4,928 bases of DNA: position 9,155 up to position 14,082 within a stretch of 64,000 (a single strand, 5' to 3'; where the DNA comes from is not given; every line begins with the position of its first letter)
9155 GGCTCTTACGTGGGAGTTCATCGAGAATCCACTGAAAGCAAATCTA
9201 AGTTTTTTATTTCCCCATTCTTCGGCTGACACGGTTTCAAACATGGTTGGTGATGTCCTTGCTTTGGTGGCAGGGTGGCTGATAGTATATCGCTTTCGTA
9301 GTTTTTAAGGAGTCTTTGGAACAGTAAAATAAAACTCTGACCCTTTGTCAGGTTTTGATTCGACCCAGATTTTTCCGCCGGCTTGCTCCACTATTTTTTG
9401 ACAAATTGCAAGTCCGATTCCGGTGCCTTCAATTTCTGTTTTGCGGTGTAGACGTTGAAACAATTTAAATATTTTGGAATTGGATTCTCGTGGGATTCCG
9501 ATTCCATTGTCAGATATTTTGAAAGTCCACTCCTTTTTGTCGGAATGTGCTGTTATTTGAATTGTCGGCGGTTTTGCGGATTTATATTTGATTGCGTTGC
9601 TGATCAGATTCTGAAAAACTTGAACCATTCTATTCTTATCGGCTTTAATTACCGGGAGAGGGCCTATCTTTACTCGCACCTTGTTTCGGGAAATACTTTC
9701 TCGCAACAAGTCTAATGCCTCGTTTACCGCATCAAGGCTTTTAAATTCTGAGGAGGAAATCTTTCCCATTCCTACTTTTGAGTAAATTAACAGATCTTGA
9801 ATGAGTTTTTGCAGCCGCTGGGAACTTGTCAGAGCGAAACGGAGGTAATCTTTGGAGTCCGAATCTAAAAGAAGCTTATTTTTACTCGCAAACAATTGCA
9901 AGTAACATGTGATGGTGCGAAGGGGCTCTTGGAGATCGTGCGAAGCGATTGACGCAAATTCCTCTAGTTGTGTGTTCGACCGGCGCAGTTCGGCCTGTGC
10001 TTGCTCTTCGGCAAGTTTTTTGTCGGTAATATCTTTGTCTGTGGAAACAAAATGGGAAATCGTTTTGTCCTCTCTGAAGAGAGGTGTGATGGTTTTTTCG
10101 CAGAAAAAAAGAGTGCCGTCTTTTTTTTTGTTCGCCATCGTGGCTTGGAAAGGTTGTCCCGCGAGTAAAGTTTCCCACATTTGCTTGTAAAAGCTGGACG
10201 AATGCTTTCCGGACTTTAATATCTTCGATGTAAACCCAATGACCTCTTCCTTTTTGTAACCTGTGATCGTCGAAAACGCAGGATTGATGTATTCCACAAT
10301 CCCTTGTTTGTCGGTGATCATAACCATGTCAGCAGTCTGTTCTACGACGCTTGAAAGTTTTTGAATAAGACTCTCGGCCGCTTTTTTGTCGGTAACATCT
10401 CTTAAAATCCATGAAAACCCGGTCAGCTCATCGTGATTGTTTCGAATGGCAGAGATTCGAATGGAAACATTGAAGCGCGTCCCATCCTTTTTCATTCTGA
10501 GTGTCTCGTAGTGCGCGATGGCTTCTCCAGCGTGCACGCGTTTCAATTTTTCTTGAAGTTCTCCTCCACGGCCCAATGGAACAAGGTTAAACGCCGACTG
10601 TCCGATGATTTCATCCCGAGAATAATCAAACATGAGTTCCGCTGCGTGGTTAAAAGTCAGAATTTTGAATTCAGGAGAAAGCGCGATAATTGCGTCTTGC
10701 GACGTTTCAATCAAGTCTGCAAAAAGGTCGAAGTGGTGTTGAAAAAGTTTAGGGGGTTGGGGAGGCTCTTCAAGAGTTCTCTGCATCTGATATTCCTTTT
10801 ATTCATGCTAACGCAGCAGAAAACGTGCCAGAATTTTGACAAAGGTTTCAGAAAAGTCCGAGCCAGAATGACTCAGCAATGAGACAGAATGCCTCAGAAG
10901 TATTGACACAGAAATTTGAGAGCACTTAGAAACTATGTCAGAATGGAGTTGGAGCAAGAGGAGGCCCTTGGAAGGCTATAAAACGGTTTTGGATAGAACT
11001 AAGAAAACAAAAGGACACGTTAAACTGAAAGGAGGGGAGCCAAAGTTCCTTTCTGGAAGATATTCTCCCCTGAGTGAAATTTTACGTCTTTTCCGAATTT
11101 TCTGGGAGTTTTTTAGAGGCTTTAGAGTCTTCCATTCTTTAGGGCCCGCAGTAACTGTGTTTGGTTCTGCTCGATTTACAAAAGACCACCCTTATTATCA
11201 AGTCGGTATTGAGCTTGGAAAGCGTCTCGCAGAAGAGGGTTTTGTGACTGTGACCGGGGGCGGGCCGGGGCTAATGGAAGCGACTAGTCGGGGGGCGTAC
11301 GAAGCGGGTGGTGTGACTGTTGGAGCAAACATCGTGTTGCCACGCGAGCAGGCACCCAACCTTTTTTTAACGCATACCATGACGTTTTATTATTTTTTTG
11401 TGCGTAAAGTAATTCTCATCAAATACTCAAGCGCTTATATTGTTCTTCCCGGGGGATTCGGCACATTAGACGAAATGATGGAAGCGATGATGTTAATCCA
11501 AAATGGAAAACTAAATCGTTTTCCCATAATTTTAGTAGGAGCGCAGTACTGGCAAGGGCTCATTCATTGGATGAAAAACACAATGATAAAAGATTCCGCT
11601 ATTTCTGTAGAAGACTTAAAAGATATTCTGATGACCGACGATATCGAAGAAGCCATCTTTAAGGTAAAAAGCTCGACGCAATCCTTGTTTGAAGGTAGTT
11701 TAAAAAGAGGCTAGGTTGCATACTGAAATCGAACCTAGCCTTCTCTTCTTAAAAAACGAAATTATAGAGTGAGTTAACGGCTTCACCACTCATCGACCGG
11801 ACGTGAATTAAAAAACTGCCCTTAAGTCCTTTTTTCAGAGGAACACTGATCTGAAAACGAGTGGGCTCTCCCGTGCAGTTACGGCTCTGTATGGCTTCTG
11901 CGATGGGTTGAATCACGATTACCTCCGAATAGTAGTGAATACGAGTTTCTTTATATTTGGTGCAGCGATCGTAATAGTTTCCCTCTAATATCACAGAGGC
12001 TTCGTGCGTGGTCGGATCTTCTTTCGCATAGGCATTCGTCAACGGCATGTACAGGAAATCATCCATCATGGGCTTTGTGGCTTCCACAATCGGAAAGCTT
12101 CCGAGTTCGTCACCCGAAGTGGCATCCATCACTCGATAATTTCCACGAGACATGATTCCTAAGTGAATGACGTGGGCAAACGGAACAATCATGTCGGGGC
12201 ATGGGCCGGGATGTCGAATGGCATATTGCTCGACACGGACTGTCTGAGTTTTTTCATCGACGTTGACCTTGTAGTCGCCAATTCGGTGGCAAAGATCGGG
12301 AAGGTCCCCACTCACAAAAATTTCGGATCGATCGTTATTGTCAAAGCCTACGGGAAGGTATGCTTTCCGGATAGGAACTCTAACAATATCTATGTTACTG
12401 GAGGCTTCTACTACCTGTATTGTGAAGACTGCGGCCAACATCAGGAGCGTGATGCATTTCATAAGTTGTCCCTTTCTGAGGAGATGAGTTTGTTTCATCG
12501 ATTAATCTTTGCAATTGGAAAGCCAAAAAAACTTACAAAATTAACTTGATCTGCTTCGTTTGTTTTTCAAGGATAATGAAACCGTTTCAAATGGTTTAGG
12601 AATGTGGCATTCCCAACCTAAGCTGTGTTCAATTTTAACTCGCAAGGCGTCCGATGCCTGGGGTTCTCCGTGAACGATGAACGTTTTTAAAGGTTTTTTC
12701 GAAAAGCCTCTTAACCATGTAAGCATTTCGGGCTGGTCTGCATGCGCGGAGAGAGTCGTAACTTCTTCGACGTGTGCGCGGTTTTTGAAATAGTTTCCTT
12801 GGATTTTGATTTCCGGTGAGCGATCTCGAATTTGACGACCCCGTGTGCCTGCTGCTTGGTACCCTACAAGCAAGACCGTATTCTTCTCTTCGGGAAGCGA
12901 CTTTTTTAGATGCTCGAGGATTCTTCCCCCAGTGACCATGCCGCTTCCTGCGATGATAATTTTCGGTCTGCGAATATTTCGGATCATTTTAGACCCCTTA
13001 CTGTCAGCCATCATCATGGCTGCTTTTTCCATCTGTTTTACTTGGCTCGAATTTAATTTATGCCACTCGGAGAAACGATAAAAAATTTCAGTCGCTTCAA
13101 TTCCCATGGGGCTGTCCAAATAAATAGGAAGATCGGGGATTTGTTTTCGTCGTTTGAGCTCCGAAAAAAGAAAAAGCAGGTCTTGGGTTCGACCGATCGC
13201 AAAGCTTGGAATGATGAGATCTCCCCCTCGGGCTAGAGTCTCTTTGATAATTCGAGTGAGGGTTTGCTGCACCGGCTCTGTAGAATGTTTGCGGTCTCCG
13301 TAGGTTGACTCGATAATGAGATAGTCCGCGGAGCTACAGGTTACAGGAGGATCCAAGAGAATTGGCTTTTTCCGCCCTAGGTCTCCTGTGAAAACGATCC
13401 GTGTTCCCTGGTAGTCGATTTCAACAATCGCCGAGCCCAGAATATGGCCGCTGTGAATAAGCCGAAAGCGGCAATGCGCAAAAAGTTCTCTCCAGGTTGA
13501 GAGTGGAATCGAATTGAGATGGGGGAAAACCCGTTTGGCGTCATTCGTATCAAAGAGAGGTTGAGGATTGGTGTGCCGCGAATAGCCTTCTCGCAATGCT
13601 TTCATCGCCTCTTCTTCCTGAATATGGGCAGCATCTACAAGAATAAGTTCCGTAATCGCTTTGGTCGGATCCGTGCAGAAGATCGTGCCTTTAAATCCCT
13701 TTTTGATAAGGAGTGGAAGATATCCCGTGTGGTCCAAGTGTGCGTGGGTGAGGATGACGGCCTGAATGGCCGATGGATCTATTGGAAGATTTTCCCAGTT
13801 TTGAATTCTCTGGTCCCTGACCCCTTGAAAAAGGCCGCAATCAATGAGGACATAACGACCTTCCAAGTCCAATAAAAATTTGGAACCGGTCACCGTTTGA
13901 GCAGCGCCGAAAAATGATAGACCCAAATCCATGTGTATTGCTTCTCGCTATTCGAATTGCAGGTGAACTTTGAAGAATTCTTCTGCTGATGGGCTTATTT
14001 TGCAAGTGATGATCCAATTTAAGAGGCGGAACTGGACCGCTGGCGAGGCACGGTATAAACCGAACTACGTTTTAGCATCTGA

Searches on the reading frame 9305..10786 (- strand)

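Call 27: search_protein_families(library=pfam, proteins=[window:9305-10786:-], max_evalue=0.001)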
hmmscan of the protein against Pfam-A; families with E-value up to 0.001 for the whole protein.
window:9305-10786:- (493 aa): 8 families
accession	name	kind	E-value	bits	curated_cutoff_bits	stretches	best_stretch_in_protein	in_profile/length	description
PF13426.13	PAS_9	-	4.3e-34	117.3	27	2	32-133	3-103/103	PAS domain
PF00989.32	PAS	-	5.1e-32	110.7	22.6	2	144-252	3-112/113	PAS fold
PF02518.31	HATPase_c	-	2e-31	109.1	26.4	1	383-492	2-110/111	Histidine kinase-, DNA gyrase B-, and HSP90-like ATPase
PF08448.16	PAS_4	-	5.6e-22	78.5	23.1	2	27-135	2-109/110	PAS fold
PF13188.13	PAS_8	-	7.7e-14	51.4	21.8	2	143-183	2-43/65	PAS domain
PF08447.18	PAS_3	-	1.6e-12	48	25.6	1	166-249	3-88/89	PAS fold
PF00512.31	HisKA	-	8.4e-12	45.4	26.9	1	274-339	2-64/66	His Kinase A (phospho-acceptor) domain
PF14501.12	HATPase_c_5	-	1.6e-05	25.2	22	1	387-478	6-91/102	GHKL domain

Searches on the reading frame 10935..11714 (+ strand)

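Call 96: search_protein_families(library=pfam, proteins=[window:10935-11714:+], max_evalue=0.0001)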
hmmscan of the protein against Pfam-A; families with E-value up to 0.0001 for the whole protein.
window:10935-11714:+ (259 aa): 2 families
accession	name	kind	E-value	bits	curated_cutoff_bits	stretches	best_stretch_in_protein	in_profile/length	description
PF03641.19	Lysine_decarbox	-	9.8e-30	103.9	27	1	114-241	1-128/131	Possible lysine decarboxylase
PF18306.6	LDcluster4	-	1e-19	71.1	26.3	1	72-186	3-115/151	SLOG cluster4 family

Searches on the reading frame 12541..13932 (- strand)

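Call 27: search_protein_families(library=pfam, proteins=[window:12541-13932:-], max_evalue=0.001)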
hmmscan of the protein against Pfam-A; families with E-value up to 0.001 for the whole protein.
window:12541-13932:- (463 aa): 5 families
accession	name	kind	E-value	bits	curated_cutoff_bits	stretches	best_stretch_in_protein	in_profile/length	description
PF10996.14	Beta-Casp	-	4e-36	124.6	27.7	1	249-368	1-120/120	Beta-Casp domain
PF07521.17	RMMBL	-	5.2e-17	62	21.6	1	385-445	5-63/63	Zn-dependent metallo-hydrolase RNA specificity domain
PF00753.33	Lactamase_B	-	3.9e-15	56.7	22.7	1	19-196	9-161/196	Metallo-beta-lactamase superfamily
PF12706.13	Lactamase_B_2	-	3.2e-10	40.4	27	1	26-211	1-167/200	Beta-lactamase superfamily domain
PF16661.11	Lactamase_B_6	-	9.6e-10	38.6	27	1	20-194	1-171/193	Metallo-beta-lactamase superfamily domain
